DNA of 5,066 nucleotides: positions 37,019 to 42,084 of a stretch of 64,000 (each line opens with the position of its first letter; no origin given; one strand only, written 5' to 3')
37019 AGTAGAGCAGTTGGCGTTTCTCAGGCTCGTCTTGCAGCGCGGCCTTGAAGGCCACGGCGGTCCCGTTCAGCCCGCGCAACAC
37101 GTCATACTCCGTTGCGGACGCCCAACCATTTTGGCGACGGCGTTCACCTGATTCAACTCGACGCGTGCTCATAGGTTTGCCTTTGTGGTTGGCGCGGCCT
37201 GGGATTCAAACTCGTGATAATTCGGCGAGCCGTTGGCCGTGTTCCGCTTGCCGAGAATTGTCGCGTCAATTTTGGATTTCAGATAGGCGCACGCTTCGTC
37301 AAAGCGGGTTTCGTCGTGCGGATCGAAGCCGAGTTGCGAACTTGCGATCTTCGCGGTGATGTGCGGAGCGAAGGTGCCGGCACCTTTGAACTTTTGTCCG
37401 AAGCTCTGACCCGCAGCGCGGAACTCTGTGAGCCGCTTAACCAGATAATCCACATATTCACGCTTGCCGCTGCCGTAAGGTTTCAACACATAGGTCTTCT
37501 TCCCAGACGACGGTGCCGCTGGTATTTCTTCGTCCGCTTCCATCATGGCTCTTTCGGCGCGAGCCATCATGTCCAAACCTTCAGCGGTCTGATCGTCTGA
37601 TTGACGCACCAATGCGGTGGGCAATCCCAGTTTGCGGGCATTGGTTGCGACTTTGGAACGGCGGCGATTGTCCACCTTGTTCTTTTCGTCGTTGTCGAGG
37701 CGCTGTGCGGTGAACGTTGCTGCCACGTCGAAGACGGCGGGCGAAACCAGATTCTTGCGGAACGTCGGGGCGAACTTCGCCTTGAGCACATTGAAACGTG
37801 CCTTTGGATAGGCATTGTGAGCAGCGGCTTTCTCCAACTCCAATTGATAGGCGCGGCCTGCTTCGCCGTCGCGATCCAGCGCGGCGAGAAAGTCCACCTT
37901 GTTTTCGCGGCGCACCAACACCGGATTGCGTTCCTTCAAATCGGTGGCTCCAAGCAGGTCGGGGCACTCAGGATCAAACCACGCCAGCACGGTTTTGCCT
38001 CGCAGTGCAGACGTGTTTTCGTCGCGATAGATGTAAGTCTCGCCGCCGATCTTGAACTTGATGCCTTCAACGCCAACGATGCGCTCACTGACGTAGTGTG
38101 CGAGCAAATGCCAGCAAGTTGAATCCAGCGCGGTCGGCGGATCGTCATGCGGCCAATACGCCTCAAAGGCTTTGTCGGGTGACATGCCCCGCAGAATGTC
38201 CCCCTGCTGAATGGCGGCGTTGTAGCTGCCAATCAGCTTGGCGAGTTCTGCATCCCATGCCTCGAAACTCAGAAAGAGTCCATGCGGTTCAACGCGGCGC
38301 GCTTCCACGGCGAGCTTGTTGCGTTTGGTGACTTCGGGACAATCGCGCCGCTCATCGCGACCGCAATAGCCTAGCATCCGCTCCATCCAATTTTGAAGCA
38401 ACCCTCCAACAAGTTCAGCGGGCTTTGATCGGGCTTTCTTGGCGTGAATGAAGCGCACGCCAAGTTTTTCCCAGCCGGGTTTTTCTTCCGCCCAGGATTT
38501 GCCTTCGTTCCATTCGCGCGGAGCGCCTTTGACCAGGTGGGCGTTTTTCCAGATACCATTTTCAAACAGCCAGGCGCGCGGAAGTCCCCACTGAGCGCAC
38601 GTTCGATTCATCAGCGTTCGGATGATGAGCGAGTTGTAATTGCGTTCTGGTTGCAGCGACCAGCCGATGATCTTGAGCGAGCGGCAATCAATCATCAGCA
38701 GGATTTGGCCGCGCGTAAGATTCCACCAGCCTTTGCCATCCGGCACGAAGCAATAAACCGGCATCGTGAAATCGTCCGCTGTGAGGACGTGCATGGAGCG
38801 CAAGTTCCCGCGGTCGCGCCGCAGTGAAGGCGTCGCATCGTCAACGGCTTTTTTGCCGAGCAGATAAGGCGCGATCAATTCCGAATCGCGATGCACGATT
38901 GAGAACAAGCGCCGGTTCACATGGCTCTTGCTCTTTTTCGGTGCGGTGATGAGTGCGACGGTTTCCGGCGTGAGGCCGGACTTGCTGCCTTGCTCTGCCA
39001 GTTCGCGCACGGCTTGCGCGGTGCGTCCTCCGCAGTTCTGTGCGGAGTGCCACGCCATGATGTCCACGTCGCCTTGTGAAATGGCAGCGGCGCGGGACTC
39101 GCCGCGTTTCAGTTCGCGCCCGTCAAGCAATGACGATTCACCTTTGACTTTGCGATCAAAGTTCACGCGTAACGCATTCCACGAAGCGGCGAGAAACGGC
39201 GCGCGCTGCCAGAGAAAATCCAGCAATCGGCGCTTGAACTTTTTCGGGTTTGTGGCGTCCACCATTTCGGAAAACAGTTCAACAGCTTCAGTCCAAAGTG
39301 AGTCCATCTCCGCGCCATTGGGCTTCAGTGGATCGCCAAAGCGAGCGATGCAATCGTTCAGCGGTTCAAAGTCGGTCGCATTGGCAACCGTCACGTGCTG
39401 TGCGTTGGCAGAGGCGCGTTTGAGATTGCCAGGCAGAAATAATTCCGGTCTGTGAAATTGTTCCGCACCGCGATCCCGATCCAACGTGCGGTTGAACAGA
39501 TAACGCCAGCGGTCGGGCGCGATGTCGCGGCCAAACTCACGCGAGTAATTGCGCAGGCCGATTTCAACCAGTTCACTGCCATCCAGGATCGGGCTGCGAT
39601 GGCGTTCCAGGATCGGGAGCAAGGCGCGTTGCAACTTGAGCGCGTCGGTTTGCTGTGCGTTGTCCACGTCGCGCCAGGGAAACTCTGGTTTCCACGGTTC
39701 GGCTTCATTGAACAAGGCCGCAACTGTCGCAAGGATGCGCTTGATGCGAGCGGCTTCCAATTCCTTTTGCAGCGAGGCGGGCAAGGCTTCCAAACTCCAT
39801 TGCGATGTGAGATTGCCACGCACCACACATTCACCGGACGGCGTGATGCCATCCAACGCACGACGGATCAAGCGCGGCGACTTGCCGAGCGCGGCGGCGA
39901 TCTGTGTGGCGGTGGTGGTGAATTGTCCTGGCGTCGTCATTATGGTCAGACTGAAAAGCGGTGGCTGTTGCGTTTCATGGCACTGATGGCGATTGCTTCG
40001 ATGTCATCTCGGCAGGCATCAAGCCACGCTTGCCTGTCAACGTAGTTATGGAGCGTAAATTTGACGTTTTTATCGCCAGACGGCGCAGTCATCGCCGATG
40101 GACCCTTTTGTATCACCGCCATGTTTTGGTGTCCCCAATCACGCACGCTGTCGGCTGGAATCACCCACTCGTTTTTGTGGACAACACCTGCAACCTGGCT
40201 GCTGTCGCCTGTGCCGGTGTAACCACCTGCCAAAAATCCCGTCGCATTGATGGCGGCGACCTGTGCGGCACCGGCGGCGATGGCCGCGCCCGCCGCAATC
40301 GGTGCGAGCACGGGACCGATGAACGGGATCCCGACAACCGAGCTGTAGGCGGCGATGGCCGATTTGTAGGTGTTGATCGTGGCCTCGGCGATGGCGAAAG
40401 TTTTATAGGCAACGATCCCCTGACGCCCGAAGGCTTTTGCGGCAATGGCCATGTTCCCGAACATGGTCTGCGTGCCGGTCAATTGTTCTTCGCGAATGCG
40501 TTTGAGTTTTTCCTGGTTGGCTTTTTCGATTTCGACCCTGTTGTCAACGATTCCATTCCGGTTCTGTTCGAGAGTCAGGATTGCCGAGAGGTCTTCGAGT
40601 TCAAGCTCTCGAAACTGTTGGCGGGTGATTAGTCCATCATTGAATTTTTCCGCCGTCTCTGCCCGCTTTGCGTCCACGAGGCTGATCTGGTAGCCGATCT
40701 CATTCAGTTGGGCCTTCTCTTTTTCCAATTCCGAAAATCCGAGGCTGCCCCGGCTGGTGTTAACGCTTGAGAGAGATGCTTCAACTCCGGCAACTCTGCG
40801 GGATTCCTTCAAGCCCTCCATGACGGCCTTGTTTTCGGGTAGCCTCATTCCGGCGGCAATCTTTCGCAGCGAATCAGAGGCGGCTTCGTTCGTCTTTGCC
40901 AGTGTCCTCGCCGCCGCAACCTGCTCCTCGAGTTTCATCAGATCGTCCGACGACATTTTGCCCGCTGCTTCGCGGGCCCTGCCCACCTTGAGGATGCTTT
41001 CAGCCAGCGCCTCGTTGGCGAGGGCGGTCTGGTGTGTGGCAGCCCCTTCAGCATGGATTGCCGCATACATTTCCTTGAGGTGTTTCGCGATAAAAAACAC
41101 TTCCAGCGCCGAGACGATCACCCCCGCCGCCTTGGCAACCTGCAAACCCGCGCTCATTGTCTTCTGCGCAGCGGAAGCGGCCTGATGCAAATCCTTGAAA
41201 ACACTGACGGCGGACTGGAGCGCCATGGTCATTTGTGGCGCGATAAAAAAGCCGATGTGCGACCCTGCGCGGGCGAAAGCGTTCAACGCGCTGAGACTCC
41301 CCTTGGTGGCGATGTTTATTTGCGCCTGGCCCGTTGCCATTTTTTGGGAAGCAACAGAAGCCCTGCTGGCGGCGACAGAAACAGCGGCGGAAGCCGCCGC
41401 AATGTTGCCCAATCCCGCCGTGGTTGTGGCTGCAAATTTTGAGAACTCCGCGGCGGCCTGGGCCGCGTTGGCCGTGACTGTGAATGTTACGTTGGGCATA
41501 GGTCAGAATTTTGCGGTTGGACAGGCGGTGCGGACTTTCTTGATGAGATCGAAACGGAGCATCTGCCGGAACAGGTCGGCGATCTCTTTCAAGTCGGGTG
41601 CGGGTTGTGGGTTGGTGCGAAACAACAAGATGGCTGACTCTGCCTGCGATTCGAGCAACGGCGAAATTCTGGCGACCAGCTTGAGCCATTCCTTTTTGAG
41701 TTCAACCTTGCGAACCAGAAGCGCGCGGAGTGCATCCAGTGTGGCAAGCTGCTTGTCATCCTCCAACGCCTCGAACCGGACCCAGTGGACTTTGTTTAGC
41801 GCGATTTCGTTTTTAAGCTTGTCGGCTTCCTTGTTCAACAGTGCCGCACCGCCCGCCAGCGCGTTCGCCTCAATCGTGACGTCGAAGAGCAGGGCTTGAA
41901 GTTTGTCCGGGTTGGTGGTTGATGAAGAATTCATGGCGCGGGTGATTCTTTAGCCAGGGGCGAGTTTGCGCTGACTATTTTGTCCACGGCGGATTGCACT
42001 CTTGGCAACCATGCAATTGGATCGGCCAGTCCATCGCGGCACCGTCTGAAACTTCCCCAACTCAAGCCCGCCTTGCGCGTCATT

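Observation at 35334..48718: Compact ~13.4-kb Mu-type transposable element with a capsid gene but no packaging, portal or tail machinery (candidate transposable phage satellite or capsid-bearing transposon)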

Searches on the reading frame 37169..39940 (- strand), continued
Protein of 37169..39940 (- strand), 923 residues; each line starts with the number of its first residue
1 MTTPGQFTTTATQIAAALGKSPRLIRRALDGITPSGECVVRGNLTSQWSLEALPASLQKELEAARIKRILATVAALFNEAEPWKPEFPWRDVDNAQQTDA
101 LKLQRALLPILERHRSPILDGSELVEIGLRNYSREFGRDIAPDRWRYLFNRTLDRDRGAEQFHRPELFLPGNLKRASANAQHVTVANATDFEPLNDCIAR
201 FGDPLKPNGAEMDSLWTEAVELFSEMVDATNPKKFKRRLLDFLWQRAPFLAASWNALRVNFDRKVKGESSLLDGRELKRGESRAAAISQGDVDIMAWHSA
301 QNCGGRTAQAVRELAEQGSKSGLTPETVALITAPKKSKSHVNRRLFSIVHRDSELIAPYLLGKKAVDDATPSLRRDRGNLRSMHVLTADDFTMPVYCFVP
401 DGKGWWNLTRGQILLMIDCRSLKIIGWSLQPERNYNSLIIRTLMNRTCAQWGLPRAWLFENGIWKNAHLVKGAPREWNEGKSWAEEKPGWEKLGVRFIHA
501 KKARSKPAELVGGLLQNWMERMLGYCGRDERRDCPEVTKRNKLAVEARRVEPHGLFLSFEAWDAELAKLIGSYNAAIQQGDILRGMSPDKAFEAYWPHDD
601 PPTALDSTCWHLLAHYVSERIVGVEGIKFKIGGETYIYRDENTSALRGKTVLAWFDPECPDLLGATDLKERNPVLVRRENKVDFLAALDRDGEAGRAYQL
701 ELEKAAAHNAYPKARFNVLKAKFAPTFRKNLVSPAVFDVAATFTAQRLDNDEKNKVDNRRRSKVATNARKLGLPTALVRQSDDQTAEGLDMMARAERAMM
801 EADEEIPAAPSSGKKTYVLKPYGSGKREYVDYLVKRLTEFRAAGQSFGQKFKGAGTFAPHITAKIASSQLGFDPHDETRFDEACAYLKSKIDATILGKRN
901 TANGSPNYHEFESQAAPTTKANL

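Call 79: fold_search(model_id=the predicted structure, library=pdb)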
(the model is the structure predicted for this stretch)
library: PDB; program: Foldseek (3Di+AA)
matches with E <= 10: 288; with E <= 0.001: 43
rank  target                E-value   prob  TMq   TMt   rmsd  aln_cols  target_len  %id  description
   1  4fcy_B                1.8e-13  1.00  0.25  0.44  23.6       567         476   16  Crystal structure of the bacteriophage Mu transpososome (released 2012-11-07)
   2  4fcy_A                5.2e-13  1.00  0.27  0.50  15.7       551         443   14  Crystal structure of the bacteriophage Mu transpososome (released 2012-11-07)
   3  9bw1_M                4.2e-11  1.00  0.28  0.32  25.4       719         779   13  TnsABCD-DNA transpososome (released 2024-10-16)
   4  8aa5_AP1              8.5e-11  1.00  0.29  0.53   9.0       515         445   14  Cryo-EM structure of the strand transfer complex of the TnsB transposase (type V-K CRISPR-associated transposon) (released 2022-10-19)
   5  8rdu_R                1.8e-10  1.00  0.27  0.43  13.8       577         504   17  Conformational Landscape of the Type V-K CRISPR-associated TransposonIntegration Assembly CAST V-K composite map (released 2024-06-19)
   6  8ea3_X                2.4e-10  1.00  0.28  0.46  14.5       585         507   14  V-K CAST Transpososome from Scytonema hofmanni, major configuration (released 2022-11-30)
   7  1bco                  4.0e-10  1.00  0.24  0.66   5.6       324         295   17  BACTERIOPHAGE MU TRANSPOSASE CORE DOMAIN (released 1995-10-15)
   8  7svw_B                4.8e-10  1.00  0.26  0.47   9.7       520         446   16  Strand-transfer complex of TnsB from ShCAST (released 2022-08-10)
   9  1bcm_B                6.4e-10  1.00  0.25  0.66   5.2       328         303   18  BACTERIOPHAGE MU TRANSPOSASE CORE DOMAIN WITH 2 MONOMERS PER ASYMMETRIC UNIT (released 1995-10-15)
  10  8ea3_W                7.0e-10  1.00  0.28  0.45  12.1       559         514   15  V-K CAST Transpososome from Scytonema hofmanni, major configuration (released 2022-11-30)
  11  9bw1_O                1.1e-09  1.00  0.22  0.50  20.5       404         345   14  TnsABCD-DNA transpososome (released 2024-10-16)
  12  1bcm_A                3.5e-09  1.00  0.25  0.64   5.6       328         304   18  BACTERIOPHAGE MU TRANSPOSASE CORE DOMAIN WITH 2 MONOMERS PER ASYMMETRIC UNIT (released 1995-10-15)
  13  8rdu_S                1.0e-08  1.00  0.26  0.41  15.4       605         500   15  Conformational Landscape of the Type V-K CRISPR-associated TransposonIntegration Assembly CAST V-K composite map (released 2024-06-19)
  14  7pik_C                1.8e-08  1.00  0.19  0.28  24.5       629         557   12  Cryo-EM structure of E. coli TnsB in complex with right end fragment of Tn7 transposon (released 2022-06-15)
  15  7pik_B                7.2e-08  1.00  0.19  0.29  26.1       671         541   13  Cryo-EM structure of E. coli TnsB in complex with right end fragment of Tn7 transposon (released 2022-06-15)
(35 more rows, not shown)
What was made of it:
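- On Mu-type (MuA/MuB) transposable element: AF2 model gives 4fcy at 1.8e-13 and TM 0.66 to the MuA core (call 79).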

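Call 85: search_dna_similar(query=window:37169-39940:-, collection=phages, mode=protein, max_evalue=0.001, max_rows=12)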
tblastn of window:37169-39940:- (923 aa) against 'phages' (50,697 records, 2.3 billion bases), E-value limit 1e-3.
No match.

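Call 109: fold_search(model_id=the predicted structure, library=viral)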
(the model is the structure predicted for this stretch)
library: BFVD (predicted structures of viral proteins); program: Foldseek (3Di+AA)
matches with E <= 10: 371; with E <= 0.001: 10
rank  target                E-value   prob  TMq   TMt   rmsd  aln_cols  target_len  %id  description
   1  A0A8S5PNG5            3.5e-16  1.00  0.29  0.38  26.8       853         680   16  Transposase [Siphoviridae sp. ct3lF2]
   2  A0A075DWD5            3.2e-05  1.00  0.14  0.30  25.0       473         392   12  Polymerase (Fragment) [Tasmanian devil retrovirus]
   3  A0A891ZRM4            3.4e-05  1.00  0.14  0.15  20.8       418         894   13  Pol protein (Fragment) [Avian leukosis virus]
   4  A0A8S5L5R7            7.1e-05  1.00  0.14  0.34  20.7       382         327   13  Integrase [MELD virus sp.]
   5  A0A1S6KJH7            1.9e-04  0.98  0.14  0.19  25.7       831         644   10  Pol protein (Fragment) [Human T-cell leukemia virus 3]
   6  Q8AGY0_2              2.2e-04  0.98  0.15  0.16  26.6       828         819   10  Gag-Pro-Pol polyprotein [Python molurus endogenous retrovirus]
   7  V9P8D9                2.8e-04  1.00  0.14  0.16  22.2       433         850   11  (no name in the UniProt tables at hand)
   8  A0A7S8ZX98            3.1e-04  1.00  0.15  0.16  11.3       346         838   12  Putative RNA-dependent RNA polymerase [Aedes aegypti To virus 1]
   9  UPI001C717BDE         4.4e-04  1.00  0.15  0.42  10.0       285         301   11  (no name look-up for this kind of identifier)
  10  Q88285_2              8.8e-04  1.00  0.13  0.12  16.6       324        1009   12  (no name in the UniProt tables at hand)
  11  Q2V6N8                1.1e-03  1.00  0.14  0.45   7.3       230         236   13  Integrase (Fragment) [Bovine leukemia virus]
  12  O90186                1.5e-03  1.00  0.13  0.29  24.9       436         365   10  Putative integrase [Mouse mammary tumor virus]
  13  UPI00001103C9         1.6e-03  1.00  0.13  0.62   6.7       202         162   13  (no name look-up for this kind of identifier)
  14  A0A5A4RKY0            2.3e-03  1.00  0.14  0.09  23.7       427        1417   11  Gag-Pro-Pol polyprotein [Bovine leukemia virus]
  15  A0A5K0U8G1            2.7e-03  1.00  0.09  0.33  17.8       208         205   11  Transposase DDE domain-containing protein [Yasminevirus sp. GU-2018]
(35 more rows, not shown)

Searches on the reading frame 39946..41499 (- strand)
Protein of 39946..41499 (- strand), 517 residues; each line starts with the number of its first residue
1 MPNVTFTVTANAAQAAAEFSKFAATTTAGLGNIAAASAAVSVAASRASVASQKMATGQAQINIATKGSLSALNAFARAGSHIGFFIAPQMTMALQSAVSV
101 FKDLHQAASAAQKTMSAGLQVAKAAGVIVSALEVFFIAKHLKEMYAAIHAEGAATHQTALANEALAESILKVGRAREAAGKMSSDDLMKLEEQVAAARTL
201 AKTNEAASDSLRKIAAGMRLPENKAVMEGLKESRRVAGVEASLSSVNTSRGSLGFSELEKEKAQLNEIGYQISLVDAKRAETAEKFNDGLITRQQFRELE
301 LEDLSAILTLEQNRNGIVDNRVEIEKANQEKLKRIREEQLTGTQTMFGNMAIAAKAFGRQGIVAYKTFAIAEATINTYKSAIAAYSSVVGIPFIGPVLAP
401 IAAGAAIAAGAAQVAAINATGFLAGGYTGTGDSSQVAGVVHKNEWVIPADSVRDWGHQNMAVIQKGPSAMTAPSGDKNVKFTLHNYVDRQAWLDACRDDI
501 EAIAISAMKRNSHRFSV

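Call 4: search_protein_families(library=pfam, proteins=[window:39946-41499:-], max_evalue=0.01)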
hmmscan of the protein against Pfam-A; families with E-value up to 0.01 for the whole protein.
window:39946-41499:- (517 aa): 0 families

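Call 6: search_protein_families(library=phrogs, proteins=[window:39946-41499:-], max_evalue=0.01)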
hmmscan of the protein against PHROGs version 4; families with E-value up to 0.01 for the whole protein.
window:39946-41499:- (517 aa): 7 families
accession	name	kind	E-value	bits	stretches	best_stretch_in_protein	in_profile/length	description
phrog_1506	-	tail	8.6e-20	71.4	1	260-461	1013-1215/1269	tail length tape measure protein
phrog_3336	-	tail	1.5e-15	57.8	1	256-494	788-1022/1051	tail length tape measure protein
phrog_19210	-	unknown function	8.7e-15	55.6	1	286-460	32-207/399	-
phrog_21845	-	tail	2.5e-11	44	1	327-457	440-570/764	tail length tape measure protein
phrog_2854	-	tail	8.5e-11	42.3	1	355-488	686-810/855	tail length tape measure protein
phrog_9483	-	tail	9.2e-09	35.4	1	281-436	459-598/657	tail length tape measure protein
phrog_24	-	tail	1.1e-05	24.7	1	382-488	905-1013/1151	tail length tape measure protein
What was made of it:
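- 39946..41499 (-): Tape-measure-like protein (517 aa; family C3), the best conserved cargo gene, always adjacent to A. Seven TMP PHROGs, 9e-20 to 1e-5 (call 6).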

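Call 7: search_protein_families(library=ncbifam, proteins=[window:39946-41499:-], max_evalue=0.01)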
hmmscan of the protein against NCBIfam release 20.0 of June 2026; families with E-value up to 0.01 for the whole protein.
window:39946-41499:- (517 aa): 0 families

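Call 70: search_solved_structures(query=A3, max_evalue=1)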
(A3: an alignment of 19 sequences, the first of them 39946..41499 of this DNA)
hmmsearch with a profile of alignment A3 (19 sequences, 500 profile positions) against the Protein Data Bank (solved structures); distinct sequences matched with E-value up to 1: 6.
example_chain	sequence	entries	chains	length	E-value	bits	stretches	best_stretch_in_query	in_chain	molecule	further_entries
8u95_A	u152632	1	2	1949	0.0021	20.6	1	98-391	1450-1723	Myosin heavy chain, isoform U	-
2js5_A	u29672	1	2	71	0.19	14.2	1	17-71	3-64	Uncharacterized protein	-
10aw_A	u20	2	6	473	0.22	13.9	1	221-275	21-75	50 kDa outer membrane protein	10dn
9c7z_A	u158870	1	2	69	0.26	13.7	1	79-120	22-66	HALC3_919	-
3m5g_B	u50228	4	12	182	0.32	13.4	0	439-496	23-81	Hemagglutinin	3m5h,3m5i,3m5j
6mlm_C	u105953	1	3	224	0.6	12.5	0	439-496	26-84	Hemagglutinin HA2 chain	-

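Call 91: search_protein_families(library=padloc, proteins=[window:39946-41499:-], max_evalue=0.01)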
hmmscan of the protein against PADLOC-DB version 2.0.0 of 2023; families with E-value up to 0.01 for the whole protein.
window:39946-41499:- (517 aa): 0 families

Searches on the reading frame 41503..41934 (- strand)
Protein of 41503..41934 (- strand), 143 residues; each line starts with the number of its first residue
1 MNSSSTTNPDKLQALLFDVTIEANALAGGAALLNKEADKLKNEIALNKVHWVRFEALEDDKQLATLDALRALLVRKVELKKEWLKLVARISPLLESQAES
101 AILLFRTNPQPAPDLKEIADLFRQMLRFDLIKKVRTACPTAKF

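Call 4: search_protein_families(library=pfam, proteins=[window:41503-41934:-], max_evalue=0.01)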
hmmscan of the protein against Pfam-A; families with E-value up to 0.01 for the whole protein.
window:41503-41934:- (143 aa): 0 families

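Call 6: search_protein_families(library=phrogs, proteins=[window:41503-41934:-], max_evalue=0.01)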
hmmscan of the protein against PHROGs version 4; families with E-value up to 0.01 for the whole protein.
window:41503-41934:- (143 aa): 0 families

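Call 7: search_protein_families(library=ncbifam, proteins=[window:41503-41934:-], max_evalue=0.01)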
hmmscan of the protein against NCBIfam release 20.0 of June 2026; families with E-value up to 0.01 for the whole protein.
window:41503-41934:- (143 aa): 0 families

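Call 91: search_protein_families(library=padloc, proteins=[window:41503-41934:-], max_evalue=0.01)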
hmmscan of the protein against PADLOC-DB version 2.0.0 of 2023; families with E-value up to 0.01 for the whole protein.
window:41503-41934:- (143 aa): 0 families
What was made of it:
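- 41503..41934 (-): ORF143, predicted coiled-coil, function unknown. No profile hit (calls 4, 6, 7, 91).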
